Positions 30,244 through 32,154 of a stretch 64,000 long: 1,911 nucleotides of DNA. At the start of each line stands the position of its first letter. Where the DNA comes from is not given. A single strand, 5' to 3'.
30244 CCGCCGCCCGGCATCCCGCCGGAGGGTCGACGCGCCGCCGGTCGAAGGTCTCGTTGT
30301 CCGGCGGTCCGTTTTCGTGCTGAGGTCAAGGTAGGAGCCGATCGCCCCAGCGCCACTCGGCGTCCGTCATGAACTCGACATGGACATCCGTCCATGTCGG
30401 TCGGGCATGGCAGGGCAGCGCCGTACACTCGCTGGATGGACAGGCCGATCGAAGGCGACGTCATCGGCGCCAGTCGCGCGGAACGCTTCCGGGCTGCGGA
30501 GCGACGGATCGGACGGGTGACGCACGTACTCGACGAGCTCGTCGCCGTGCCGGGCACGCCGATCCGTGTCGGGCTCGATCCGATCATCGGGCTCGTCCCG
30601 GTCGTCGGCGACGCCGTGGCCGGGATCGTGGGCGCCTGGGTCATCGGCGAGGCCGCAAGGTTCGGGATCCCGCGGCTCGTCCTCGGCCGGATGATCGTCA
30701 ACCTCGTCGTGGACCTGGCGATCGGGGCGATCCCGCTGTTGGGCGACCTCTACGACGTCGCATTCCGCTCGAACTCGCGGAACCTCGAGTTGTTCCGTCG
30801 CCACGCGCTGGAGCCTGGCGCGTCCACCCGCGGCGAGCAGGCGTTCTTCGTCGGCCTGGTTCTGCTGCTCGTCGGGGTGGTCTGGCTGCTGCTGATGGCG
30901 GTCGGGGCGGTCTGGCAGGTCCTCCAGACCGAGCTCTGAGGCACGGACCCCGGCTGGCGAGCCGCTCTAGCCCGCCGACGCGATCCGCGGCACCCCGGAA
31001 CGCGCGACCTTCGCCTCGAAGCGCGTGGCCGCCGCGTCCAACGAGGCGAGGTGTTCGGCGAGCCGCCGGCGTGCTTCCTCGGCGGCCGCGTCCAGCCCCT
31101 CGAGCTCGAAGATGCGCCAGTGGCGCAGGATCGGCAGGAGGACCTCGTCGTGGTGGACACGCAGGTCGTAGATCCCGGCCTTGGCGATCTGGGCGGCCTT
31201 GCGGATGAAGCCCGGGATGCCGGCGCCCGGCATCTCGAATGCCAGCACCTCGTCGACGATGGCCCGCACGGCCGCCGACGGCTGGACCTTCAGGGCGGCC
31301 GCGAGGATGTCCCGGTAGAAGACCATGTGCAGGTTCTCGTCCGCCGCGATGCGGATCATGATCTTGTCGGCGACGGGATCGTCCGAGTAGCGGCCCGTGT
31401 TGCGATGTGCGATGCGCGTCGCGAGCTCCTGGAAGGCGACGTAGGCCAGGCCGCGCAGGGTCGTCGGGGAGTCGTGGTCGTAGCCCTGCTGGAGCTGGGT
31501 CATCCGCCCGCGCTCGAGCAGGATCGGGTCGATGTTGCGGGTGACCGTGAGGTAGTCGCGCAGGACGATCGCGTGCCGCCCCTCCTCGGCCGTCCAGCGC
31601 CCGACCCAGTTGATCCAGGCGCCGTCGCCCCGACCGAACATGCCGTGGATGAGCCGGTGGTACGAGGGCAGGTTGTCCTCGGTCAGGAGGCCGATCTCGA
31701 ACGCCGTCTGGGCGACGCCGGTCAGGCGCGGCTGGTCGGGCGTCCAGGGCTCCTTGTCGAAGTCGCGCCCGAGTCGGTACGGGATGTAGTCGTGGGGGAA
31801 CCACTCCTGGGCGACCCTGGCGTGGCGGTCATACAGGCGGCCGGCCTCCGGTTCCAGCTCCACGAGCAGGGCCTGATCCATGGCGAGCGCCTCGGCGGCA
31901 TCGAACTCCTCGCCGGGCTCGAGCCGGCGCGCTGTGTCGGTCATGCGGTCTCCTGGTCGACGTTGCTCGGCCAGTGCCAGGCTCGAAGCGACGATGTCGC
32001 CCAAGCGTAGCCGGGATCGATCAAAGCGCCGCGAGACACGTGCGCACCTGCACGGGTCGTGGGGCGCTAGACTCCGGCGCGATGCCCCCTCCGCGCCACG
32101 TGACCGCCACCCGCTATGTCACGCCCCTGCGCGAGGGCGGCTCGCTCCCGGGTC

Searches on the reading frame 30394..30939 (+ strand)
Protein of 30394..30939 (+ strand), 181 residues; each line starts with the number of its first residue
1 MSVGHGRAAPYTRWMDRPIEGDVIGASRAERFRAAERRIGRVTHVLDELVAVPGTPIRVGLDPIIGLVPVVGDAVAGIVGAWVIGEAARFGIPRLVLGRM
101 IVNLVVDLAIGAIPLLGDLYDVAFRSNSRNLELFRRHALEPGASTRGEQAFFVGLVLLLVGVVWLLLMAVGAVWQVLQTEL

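Call 24: search_protein_families(library=pfam, proteins=[window:30394-30939:+], max_evalue=0.001)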
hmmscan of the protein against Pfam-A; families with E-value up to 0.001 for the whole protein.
window:30394-30939:+ (181 aa): 1 family
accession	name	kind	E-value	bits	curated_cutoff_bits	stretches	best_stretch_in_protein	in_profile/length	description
PF13430.11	DUF4112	-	8e-32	110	23.3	1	37-137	3-104/105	Domain of unknown function (DUF4112)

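Call 76: search_protein_families(library=padloc, proteins=[window:30394-30939:+], max_evalue=0.001)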
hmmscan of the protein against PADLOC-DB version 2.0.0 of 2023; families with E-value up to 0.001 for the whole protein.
window:30394-30939:+ (181 aa): 0 families

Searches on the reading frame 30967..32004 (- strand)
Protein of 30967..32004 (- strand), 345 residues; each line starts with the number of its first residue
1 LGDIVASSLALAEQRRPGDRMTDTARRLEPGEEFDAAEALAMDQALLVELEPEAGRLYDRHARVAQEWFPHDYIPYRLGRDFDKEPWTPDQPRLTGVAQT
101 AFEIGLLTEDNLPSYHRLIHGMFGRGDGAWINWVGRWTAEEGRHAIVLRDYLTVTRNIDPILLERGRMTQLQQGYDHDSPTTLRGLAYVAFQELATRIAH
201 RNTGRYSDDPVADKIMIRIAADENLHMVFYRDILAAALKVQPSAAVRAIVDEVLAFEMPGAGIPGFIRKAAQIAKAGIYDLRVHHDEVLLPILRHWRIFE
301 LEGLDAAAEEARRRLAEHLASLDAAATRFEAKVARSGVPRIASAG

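Call 3: search_protein_families(library=pfam, proteins=[window:30967-32004:-], max_evalue=0.01)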
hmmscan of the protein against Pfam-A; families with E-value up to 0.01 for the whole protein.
window:30967-32004:- (345 aa): 1 family
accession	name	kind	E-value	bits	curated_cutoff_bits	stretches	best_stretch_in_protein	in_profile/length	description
PF03405.20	FA_desaturase_2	-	6.6e-58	196.5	22.7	1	46-333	5-311/325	Fatty acid desaturase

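Call 76: search_protein_families(library=padloc, proteins=[window:30967-31944:-], max_evalue=0.001)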
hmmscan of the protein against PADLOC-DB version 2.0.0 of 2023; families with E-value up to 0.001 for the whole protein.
window:30967-31944:- (325 aa): 0 families
